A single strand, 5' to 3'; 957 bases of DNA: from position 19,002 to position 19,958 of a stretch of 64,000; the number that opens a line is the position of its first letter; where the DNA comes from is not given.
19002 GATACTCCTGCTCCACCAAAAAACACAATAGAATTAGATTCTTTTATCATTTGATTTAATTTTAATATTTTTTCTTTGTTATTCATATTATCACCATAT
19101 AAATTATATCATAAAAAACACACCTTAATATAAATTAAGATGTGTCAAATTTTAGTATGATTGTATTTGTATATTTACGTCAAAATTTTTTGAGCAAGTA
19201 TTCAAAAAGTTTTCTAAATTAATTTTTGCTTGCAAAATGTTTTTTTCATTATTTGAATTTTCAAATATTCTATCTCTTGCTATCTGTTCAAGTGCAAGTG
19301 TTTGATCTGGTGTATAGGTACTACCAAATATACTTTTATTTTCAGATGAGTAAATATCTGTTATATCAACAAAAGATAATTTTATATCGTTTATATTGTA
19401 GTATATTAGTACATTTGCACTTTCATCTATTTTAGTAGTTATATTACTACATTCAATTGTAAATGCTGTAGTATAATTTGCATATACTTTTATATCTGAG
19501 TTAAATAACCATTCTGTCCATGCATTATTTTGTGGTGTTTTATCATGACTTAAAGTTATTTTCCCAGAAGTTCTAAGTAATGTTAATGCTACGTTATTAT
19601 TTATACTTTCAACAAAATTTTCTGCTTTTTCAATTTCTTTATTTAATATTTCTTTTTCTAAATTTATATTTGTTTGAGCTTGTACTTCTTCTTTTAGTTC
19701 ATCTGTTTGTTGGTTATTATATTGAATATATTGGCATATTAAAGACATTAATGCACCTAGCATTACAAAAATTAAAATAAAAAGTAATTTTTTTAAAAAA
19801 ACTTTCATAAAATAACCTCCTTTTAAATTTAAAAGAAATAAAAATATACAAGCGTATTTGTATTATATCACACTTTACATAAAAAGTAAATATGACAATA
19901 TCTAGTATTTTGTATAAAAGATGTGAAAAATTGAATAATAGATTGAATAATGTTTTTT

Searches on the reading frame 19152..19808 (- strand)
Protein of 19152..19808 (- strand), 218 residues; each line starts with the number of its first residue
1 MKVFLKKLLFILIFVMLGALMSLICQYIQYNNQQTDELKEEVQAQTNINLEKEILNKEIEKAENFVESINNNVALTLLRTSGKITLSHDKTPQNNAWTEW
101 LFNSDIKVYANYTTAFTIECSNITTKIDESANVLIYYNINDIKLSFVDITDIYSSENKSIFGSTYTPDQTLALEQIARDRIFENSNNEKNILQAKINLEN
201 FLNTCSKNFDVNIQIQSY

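Call 79: search_protein_families(library=pfam, proteins=[window:19152-19808:-], max_evalue=0.001)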
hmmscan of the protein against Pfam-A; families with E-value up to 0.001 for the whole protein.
window:19152-19808:- (218 aa): 1 family
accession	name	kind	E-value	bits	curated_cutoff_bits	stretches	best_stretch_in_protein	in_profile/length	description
PF17561.7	TssO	-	0.00037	21.1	29.2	1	7-71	10-76/148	Type VI secretion system, TssO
